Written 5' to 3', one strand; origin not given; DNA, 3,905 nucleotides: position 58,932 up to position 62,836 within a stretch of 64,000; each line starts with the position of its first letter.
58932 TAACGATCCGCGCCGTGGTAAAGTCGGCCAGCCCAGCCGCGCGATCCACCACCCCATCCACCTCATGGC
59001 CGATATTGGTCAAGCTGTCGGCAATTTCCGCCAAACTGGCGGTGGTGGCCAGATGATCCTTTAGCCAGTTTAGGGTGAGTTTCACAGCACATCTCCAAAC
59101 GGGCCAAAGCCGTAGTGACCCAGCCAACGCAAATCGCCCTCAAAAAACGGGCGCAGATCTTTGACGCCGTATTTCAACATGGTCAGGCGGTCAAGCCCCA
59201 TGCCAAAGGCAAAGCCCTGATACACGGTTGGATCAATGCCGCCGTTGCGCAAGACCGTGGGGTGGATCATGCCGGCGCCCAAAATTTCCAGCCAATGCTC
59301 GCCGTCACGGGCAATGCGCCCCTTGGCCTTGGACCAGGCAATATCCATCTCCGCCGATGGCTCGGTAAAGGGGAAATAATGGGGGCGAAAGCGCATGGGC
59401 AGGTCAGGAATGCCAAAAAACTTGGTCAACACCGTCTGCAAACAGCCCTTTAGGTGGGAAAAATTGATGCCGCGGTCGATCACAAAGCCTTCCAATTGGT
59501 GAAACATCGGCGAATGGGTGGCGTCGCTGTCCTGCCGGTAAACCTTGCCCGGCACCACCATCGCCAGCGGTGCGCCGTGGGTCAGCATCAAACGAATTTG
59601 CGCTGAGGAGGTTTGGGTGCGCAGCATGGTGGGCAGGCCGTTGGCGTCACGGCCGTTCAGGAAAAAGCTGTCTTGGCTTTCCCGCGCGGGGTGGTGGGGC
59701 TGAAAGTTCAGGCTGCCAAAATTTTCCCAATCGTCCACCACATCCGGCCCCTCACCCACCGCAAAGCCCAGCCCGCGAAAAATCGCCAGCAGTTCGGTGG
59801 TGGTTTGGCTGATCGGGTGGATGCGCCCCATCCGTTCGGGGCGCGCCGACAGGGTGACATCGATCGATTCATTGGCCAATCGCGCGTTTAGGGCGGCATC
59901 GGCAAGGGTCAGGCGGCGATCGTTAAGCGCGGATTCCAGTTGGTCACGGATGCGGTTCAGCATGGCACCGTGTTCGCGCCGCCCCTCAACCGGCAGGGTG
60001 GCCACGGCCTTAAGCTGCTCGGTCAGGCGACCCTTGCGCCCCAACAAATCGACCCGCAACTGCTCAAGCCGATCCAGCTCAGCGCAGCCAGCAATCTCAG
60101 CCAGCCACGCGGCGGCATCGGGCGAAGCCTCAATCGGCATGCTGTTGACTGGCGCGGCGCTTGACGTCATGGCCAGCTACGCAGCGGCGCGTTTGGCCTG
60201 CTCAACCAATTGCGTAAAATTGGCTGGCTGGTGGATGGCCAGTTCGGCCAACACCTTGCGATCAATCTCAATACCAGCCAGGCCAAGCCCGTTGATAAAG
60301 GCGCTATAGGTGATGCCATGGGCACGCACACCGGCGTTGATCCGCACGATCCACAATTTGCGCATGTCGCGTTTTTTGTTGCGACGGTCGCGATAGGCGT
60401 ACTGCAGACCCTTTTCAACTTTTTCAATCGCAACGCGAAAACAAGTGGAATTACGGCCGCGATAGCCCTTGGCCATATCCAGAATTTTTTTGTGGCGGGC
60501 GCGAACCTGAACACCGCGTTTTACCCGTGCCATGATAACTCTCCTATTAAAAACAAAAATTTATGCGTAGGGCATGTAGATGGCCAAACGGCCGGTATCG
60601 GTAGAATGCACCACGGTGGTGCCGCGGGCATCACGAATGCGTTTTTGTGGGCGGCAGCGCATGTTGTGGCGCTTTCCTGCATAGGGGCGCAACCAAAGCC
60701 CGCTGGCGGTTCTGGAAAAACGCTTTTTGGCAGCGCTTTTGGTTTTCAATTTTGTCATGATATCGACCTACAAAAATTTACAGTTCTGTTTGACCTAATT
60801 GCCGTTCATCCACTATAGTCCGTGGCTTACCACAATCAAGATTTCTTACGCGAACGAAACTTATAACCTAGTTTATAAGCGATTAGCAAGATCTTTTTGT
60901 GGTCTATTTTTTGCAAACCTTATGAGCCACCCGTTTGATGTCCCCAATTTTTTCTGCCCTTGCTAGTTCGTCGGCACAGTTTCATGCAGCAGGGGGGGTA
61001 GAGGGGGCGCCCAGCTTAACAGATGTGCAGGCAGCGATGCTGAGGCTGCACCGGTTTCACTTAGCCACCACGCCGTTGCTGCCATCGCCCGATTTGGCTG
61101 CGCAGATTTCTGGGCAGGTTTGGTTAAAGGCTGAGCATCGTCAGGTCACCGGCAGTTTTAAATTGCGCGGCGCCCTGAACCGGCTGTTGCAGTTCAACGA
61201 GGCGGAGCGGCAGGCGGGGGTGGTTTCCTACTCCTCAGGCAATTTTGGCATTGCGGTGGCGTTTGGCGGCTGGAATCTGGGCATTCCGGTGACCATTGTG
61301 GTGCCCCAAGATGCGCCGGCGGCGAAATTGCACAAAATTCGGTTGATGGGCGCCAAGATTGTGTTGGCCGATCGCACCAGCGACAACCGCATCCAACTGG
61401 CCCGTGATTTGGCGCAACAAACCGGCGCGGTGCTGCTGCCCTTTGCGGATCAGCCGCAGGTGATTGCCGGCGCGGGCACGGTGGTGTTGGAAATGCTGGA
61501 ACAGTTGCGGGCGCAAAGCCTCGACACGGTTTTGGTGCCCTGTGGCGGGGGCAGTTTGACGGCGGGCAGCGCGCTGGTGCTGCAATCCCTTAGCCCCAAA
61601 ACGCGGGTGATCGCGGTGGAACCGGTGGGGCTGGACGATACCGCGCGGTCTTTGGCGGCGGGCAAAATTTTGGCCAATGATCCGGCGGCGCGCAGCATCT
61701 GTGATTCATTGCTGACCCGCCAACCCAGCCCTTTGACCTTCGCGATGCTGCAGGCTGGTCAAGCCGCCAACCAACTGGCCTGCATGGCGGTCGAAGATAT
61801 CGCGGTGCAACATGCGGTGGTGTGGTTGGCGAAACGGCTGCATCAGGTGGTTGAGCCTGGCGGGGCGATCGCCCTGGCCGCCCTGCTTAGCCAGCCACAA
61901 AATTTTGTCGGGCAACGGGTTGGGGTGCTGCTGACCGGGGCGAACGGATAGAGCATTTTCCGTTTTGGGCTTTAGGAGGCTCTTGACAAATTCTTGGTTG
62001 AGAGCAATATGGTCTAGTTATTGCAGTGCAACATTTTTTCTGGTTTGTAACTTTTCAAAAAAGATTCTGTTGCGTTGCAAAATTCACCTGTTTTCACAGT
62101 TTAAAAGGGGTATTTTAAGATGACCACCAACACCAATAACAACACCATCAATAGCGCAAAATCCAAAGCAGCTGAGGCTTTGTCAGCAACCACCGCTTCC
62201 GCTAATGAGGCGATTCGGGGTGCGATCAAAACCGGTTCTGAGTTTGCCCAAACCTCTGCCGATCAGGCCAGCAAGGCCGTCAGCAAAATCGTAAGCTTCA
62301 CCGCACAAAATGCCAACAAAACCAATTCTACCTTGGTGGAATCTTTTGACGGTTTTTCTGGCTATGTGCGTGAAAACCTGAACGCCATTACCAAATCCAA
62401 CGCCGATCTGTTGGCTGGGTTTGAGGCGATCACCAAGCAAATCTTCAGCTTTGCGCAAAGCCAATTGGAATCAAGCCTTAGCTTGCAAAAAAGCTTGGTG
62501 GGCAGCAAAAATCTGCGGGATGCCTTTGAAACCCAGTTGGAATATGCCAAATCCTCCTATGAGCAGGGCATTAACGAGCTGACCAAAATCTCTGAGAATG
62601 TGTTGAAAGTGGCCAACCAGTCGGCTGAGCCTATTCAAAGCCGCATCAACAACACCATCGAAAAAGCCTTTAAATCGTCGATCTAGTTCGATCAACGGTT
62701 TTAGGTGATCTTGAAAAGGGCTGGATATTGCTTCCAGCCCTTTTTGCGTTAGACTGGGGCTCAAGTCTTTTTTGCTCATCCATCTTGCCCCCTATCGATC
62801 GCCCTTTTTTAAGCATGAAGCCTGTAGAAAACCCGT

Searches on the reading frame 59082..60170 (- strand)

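Call 53: search_protein_families(library=pfam, proteins=[window:59082-60170:-], max_evalue=0.001)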
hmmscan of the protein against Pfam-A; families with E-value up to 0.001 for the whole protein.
window:59082-60170:- (362 aa): 2 families
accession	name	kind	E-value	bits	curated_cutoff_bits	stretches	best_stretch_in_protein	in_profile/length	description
PF01409.25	tRNA-synt_2d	-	1.4e-87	293.7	19.8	1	103-352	2-245/246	tRNA synthetases class II core domain (F)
PF02912.23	Phe_tRNA-synt_N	-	1.3e-17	63.9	22.3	1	31-98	2-69/69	Aminoacyl tRNA synthetase class II, N-terminal domain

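Call 74: search_protein_families(library=pfam, proteins=[L041:9098-10141:-, L041:10229-10363:-, L042:2229-2486:-, L042:2587-3216:-], max_evalue=0.01)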
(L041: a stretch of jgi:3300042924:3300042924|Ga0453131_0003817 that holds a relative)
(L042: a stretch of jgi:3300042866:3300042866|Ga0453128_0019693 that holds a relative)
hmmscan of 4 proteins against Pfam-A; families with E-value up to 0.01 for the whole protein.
L041:9098-10141:- (347 aa): 1 family
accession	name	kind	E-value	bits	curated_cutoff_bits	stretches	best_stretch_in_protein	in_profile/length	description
PF10546.14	P63C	-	2.8e-18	66.7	26.1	1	207-306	2-93/93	P63C domain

L041:10229-10363:- (44 aa): 0 families

L042:2229-2486:- (85 aa): 1 family
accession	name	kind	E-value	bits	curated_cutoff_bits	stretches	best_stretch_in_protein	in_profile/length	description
PF10546.14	P63C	-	2.9e-05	25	26.1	1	2-44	53-93/93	P63C domain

L042:2587-3216:- (209 aa): 0 families

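Call 78: search_protein_families(library=padloc, proteins=[L041:9098-10141:-], max_evalue=0.01)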
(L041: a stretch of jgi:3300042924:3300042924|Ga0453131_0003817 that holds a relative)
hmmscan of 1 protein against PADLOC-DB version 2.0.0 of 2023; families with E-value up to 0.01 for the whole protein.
L041:9098-10141:- (347 aa): 0 families

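Call 83: search_protein_families(library=phrogs, proteins=[L041:9098-10141:-], max_evalue=0.001)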
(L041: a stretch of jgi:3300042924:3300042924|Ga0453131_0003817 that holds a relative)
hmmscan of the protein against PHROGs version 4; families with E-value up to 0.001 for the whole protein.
L041:9098-10141:- (347 aa): 2 families
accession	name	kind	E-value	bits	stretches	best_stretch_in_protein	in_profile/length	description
phrog_2384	-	unknown function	6.1e-87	293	1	7-339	4-327/338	-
phrog_1136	-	unknown function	3.1e-08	34.6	1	210-323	120-220/244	-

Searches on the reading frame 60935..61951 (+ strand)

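Call 53: search_protein_families(library=pfam, proteins=[window:60935-61951:+], max_evalue=0.001)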
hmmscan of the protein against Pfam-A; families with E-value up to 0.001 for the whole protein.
window:60935-61951:+ (338 aa): 1 family
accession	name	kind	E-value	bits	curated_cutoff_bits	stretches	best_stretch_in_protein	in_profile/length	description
PF00291.31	PALP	-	1.6e-70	238.2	35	1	42-335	4-295/295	Pyridoxal-phosphate dependent enzyme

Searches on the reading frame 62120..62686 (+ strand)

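Call 53: search_protein_families(library=pfam, proteins=[window:62120-62686:+], max_evalue=0.001)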
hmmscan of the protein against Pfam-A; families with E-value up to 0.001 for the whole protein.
window:62120-62686:+ (188 aa): 1 family
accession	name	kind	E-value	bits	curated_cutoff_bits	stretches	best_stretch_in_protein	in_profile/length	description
PF09361.15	Phasin_2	-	1.2e-18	67.6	24.9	1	82-176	6-100/100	Phasin protein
